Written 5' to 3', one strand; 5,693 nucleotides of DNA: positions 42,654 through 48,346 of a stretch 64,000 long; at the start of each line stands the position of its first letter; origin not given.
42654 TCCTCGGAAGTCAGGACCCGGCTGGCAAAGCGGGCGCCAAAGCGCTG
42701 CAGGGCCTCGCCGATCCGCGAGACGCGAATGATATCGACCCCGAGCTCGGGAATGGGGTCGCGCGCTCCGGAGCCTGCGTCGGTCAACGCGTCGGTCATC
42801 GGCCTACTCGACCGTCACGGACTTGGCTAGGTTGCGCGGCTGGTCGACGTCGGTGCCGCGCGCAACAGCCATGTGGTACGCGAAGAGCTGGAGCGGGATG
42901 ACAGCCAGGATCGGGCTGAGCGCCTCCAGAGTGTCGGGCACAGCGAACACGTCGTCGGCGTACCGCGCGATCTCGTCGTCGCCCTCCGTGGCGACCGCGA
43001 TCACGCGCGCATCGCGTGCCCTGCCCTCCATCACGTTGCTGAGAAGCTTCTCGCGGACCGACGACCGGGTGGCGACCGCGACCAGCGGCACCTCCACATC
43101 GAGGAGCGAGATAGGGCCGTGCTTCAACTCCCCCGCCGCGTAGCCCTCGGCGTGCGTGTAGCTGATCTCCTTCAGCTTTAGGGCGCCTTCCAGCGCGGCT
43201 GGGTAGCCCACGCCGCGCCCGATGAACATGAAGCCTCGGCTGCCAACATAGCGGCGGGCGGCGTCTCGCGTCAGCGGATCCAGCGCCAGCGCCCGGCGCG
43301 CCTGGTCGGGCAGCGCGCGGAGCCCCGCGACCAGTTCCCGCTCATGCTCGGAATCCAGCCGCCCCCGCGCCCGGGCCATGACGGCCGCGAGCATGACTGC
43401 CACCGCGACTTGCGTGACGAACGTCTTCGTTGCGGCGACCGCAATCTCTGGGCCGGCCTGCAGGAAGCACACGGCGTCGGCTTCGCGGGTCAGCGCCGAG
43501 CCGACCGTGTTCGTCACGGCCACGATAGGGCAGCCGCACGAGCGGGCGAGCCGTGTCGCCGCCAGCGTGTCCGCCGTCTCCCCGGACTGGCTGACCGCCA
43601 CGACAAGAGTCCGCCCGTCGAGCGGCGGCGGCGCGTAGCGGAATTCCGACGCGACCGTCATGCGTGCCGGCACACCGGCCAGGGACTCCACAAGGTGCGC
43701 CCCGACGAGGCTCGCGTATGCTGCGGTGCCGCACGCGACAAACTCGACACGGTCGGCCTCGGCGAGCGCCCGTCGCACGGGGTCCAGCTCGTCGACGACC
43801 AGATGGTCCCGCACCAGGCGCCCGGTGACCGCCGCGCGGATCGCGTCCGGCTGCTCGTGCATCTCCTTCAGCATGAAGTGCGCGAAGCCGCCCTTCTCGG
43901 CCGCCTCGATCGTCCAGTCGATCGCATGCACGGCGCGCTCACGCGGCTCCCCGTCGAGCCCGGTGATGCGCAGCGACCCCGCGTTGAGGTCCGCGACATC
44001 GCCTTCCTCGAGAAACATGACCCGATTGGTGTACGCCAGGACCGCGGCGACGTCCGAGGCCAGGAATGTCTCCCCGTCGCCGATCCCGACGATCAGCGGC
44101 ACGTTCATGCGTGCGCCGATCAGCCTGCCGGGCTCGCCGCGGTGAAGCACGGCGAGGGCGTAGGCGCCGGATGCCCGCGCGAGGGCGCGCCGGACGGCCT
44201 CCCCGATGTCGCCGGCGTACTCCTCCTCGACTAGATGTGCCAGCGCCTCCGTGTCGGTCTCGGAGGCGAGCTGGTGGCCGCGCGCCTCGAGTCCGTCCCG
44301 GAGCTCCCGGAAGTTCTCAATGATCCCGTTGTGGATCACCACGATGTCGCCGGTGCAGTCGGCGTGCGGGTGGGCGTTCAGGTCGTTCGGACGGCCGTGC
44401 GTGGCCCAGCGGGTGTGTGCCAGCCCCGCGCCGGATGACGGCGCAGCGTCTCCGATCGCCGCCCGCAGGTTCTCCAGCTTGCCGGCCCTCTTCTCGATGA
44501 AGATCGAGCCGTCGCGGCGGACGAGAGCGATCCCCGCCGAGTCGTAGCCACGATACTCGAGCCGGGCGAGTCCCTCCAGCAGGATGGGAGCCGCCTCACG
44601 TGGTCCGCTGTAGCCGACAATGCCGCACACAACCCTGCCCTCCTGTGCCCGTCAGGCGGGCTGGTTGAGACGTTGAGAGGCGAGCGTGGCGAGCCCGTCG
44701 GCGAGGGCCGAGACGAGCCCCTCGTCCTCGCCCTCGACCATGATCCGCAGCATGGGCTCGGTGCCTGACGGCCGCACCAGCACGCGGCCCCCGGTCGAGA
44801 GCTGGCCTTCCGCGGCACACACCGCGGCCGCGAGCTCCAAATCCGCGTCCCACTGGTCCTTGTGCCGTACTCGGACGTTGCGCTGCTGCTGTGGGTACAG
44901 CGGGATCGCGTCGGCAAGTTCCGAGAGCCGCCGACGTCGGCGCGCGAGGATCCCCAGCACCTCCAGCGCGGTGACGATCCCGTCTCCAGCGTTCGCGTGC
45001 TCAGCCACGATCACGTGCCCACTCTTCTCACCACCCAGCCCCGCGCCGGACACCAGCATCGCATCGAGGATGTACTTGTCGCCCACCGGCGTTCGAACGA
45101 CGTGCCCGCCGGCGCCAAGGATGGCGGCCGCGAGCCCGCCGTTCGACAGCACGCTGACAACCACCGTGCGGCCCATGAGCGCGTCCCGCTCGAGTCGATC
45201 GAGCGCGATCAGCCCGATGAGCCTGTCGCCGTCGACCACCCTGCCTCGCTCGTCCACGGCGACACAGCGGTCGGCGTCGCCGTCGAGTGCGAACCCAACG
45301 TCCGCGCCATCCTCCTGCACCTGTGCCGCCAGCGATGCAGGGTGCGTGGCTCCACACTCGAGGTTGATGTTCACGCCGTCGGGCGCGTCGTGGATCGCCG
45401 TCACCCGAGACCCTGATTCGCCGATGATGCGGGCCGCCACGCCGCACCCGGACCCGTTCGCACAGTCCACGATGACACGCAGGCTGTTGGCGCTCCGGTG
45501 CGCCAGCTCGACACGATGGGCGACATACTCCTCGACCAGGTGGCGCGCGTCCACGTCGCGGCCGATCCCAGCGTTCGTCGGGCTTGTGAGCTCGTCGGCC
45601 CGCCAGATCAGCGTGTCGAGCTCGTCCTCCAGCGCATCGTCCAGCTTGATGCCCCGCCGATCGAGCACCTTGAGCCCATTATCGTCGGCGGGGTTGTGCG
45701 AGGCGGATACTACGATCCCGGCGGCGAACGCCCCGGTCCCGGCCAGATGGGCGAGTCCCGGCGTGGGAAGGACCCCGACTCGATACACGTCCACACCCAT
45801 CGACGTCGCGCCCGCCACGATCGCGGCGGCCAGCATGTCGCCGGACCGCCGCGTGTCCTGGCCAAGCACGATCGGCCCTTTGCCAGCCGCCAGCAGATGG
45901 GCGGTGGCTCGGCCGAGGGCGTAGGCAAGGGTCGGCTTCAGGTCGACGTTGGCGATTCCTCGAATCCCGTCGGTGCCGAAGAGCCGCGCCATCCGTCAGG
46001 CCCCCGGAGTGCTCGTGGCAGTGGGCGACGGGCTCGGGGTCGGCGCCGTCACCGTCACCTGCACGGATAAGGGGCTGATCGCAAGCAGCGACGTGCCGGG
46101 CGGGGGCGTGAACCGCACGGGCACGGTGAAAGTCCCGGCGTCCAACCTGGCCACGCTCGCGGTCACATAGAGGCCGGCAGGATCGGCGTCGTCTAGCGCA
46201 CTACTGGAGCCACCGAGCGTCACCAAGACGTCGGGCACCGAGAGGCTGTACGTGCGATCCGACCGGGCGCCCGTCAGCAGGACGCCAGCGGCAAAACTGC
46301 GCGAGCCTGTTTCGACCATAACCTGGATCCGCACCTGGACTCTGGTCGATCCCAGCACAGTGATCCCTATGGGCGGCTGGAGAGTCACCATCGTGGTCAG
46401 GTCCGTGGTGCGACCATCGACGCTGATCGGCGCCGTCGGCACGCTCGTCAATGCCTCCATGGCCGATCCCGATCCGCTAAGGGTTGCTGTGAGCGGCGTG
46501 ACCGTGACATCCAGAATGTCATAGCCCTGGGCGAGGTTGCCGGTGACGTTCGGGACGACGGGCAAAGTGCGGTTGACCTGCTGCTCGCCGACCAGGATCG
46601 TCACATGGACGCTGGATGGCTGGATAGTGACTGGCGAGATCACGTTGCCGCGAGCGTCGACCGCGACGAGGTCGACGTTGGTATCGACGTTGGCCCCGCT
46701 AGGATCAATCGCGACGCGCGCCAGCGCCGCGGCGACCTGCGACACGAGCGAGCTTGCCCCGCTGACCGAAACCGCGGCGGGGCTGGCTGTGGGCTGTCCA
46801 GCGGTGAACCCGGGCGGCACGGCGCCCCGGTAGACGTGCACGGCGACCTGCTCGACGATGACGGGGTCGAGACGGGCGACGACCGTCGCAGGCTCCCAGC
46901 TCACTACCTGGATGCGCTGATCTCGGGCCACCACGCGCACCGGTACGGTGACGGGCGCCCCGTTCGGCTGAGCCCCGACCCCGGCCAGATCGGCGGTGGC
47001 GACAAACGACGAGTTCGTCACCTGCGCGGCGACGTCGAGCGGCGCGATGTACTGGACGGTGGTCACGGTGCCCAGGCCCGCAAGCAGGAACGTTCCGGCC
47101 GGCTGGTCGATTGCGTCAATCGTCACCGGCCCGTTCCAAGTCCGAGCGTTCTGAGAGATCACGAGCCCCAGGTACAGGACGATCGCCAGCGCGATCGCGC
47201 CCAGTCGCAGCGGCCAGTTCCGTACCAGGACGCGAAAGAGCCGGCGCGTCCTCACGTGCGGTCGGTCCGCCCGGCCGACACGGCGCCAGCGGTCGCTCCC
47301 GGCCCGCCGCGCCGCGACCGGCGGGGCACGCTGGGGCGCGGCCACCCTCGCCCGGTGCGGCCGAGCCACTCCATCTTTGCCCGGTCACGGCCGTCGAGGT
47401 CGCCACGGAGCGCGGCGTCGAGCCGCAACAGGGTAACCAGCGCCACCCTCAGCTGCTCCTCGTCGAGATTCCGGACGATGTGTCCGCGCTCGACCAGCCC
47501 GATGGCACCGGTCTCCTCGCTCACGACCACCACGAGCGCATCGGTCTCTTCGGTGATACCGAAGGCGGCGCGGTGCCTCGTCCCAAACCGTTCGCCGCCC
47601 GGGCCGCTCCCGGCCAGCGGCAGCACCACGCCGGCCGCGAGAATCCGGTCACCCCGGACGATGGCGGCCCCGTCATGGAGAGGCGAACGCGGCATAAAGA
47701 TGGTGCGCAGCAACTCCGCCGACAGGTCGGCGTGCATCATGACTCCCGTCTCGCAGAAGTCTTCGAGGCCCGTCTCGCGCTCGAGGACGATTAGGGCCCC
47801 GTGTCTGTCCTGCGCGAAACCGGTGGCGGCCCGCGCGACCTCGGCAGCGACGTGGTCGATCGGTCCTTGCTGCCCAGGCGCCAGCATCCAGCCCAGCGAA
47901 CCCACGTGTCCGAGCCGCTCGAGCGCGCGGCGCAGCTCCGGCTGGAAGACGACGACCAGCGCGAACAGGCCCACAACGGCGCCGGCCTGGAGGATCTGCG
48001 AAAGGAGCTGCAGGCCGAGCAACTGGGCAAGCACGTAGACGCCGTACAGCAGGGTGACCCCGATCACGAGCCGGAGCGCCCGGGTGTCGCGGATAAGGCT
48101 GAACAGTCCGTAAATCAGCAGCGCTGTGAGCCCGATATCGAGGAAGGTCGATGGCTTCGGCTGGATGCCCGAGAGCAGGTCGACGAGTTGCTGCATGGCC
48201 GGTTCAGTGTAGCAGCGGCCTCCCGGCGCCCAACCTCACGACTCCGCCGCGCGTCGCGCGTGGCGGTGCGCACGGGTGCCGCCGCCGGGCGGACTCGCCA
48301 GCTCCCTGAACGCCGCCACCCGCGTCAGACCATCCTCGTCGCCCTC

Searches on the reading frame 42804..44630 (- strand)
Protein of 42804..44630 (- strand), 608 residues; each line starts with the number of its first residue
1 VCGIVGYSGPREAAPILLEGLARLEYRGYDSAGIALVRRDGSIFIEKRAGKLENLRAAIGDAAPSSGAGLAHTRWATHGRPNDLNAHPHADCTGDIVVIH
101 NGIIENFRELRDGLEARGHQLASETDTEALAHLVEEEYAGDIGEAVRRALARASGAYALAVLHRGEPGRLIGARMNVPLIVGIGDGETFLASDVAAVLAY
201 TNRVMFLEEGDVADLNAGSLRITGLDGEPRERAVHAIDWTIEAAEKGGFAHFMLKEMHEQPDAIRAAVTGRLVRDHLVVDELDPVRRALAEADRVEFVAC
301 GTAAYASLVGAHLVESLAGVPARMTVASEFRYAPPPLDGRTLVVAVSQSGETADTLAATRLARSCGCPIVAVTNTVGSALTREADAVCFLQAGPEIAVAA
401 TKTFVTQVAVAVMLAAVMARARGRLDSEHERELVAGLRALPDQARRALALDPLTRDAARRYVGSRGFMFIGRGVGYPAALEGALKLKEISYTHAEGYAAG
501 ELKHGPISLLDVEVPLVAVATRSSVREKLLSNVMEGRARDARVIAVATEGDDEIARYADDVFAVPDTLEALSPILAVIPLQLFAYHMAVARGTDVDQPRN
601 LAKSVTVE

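Call 21: search_protein_families(library=pfam, proteins=[window:42804-44630:-], max_evalue=0.001)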
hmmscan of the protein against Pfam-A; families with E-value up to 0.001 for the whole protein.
window:42804-44630:- (608 aa): 3 families
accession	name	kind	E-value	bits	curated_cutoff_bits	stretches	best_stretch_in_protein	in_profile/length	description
PF01380.27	SIS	-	4.9e-48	162.7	25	2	289-415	2-129/131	SIS domain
PF13522.11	GATase_6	-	5.7e-20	72.1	27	1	67-192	11-129/130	Glutamine amidotransferase domain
PF13537.11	GATase_7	-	5.4e-14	52.7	25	1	87-198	14-122/123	Glutamine amidotransferase domain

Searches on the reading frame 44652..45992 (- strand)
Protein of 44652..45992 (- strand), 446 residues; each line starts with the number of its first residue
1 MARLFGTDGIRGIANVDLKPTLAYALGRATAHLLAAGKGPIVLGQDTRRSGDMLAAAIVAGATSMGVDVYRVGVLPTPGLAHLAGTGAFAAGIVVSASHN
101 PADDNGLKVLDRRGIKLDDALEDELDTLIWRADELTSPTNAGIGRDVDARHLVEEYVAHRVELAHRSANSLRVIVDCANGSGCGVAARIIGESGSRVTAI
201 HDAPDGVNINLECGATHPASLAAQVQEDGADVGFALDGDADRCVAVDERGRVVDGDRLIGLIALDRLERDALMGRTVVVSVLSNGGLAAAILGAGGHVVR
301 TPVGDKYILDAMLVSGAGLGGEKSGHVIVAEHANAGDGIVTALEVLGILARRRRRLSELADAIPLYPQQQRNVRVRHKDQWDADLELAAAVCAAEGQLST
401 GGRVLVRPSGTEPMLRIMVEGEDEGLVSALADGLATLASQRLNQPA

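Call 21: search_protein_families(library=pfam, proteins=[window:44652-45992:-], max_evalue=0.001)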
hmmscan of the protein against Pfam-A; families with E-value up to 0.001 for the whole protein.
window:44652-45992:- (446 aa): 4 families
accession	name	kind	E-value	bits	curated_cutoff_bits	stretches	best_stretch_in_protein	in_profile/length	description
PF02878.22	PGM_PMM_I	-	2.7e-39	134.4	22.5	1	3-134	2-136/138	Phosphoglucomutase/phosphomannomutase, alpha/beta/alpha domain I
PF02880.22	PGM_PMM_III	-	4.1e-28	98.3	20.7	1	254-363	1-112/115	Phosphoglucomutase/phosphomannomutase, alpha/beta/alpha domain III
PF02879.22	PGM_PMM_II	-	7e-17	62.3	29.3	1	155-250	2-103/103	Phosphoglucomutase/phosphomannomutase, alpha/beta/alpha domain II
PF00408.26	PGM_PMM_IV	-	3.8e-15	56.1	23.1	1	372-435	3-66/68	Phosphoglucomutase/phosphomannomutase, C-terminal domain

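Call 63: find_encoding_contigs(protein=window:44652-45992:-, flank=2000, max_places=5)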
Protein window:44652-45992:- (446 aa): no gene with exactly this product is on record in the collection.

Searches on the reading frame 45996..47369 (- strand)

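Call 21: search_protein_families(library=pfam, proteins=[window:45996-47369:-], max_evalue=0.001)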
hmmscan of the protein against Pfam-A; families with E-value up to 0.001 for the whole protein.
window:45996-47369:- (457 aa): 1 family
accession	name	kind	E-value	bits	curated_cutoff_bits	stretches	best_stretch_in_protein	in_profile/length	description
PF07949.17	YbbR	-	1.8e-25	89.5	22.3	2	180-258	8-81/81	YbbR-like protein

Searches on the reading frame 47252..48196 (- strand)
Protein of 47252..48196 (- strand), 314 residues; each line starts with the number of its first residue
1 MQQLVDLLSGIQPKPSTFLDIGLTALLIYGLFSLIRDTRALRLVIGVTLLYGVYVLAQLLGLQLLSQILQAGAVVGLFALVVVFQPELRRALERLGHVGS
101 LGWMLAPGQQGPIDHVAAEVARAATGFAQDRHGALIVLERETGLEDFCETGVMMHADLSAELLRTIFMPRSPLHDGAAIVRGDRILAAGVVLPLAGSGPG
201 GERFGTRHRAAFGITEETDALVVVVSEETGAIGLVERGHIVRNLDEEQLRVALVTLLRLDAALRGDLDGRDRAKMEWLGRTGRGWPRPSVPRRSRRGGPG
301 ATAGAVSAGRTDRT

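Call 73: search_protein_families(library=pfam, proteins=[window:47252-48196:-], max_evalue=0.001)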
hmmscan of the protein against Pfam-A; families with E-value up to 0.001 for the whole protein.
window:47252-48196:- (314 aa): 2 families
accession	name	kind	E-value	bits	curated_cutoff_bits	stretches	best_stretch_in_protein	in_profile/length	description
PF02457.21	DAC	-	4.7e-40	136.3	27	1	122-239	2-118/119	DisA bacterial checkpoint controller nucleotide-binding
PF19293.4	CdaA_N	-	5.1e-10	39.8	23.8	1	18-87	10-80/81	CdaA N-terminal transmembrane domain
